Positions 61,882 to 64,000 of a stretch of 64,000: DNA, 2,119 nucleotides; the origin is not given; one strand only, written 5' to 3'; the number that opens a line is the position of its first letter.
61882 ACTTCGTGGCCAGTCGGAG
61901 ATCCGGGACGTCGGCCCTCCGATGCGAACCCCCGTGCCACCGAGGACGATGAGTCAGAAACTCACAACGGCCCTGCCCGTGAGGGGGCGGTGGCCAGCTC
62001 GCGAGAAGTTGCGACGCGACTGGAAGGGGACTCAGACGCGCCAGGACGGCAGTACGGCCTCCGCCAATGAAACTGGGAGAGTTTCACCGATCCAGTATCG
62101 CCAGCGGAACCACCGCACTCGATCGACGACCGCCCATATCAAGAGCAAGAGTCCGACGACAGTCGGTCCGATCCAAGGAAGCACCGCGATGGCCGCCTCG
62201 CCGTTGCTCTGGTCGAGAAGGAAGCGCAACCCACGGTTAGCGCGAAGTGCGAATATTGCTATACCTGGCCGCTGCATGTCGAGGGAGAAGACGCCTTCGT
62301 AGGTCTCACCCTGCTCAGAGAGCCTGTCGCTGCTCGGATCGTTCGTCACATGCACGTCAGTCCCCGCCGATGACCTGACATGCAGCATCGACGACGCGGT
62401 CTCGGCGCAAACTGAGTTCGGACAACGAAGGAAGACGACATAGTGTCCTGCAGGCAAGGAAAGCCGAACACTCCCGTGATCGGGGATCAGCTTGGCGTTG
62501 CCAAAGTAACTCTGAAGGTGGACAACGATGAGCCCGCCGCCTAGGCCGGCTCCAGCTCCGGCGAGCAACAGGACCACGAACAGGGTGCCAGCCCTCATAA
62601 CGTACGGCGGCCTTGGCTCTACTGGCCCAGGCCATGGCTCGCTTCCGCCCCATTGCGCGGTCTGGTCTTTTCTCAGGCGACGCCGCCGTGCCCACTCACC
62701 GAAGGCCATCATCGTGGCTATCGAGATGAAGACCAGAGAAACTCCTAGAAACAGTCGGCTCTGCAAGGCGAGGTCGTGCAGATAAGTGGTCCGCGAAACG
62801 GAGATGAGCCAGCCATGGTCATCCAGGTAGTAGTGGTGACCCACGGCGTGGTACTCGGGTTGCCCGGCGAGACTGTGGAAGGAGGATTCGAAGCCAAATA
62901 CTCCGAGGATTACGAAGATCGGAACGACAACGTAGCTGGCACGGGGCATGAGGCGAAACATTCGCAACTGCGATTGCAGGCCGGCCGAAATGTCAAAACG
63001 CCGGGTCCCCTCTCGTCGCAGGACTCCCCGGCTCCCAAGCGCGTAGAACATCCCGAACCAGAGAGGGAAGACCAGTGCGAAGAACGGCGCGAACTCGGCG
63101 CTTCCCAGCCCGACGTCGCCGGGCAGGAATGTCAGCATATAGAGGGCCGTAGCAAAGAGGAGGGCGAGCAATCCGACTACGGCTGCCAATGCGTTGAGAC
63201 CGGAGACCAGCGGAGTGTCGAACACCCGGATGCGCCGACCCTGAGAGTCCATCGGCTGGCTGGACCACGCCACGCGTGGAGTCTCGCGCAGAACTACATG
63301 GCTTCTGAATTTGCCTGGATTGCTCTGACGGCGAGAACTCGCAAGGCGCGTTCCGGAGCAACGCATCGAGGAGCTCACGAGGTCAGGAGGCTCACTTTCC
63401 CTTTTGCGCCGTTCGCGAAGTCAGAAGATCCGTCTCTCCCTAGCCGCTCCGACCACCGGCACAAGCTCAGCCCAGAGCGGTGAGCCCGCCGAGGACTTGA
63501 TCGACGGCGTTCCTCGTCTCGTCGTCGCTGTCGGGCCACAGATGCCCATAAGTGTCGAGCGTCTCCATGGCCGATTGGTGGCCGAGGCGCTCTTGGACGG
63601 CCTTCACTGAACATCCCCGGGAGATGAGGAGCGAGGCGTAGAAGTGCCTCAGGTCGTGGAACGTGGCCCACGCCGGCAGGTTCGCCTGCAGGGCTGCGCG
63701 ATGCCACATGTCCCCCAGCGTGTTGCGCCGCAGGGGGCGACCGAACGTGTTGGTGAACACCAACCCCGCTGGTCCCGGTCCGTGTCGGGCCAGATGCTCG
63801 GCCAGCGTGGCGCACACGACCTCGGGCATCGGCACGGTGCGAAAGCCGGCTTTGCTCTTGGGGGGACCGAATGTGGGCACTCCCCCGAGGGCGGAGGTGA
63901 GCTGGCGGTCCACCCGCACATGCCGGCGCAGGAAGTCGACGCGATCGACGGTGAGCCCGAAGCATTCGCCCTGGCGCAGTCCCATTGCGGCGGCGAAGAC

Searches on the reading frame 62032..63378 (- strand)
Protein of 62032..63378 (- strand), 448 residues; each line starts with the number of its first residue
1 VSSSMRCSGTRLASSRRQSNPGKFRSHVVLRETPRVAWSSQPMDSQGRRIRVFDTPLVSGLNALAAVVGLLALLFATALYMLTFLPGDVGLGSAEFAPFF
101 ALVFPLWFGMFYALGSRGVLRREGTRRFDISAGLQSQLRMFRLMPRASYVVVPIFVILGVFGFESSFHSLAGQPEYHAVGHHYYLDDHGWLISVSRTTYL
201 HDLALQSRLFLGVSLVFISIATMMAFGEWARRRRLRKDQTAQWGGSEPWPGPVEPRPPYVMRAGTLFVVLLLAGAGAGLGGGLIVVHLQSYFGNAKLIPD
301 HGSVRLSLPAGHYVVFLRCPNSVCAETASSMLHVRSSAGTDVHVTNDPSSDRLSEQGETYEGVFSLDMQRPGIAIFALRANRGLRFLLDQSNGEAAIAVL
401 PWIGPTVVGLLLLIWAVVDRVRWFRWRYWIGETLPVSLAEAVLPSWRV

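Call 32: search_protein_families(library=pfam, proteins=[window:62032-63378:-], max_evalue=0.001)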
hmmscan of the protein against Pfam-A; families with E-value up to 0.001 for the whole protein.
window:62032-63378:- (448 aa): 0 families

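Call 54: search_protein_families(library=ncbifam, proteins=[window:62032-63378:-], max_evalue=0.01)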
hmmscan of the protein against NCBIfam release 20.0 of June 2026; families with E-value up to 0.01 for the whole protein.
window:62032-63378:- (448 aa): 0 families

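Call 55: search_solved_structures(query=window:62032-63378:-, max_evalue=1)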
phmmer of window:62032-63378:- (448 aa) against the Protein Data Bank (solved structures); distinct sequences matched with E-value up to 1: 0.

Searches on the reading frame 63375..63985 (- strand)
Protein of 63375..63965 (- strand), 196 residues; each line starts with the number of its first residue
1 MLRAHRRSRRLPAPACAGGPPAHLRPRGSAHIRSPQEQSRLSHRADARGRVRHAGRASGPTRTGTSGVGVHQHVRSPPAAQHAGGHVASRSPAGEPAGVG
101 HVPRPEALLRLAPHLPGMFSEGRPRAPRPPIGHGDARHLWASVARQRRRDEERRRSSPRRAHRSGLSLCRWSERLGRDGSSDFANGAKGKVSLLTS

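Call 33: search_protein_families(library=pfam, proteins=[window:63375-63965:-], max_evalue=0.001)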
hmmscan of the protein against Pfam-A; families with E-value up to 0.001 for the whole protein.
window:63375-63965:- (196 aa): 0 families

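Call 34: search_protein_families(library=pfam, proteins=[window:63467-63985:-], max_evalue=0.01)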
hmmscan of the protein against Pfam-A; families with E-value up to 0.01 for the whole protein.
window:63467-63985:- (172 aa): 1 family
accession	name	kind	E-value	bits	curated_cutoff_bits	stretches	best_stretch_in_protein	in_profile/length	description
PF00589.27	Phage_integrase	-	2.8e-21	76.5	27.1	1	2-149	35-168/172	Phage integrase family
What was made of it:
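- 63467..63985 (-): Tyrosine integrase gene, probably the integrase of the element. Pfam Phage_integrase E=3e-21 (call 34).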
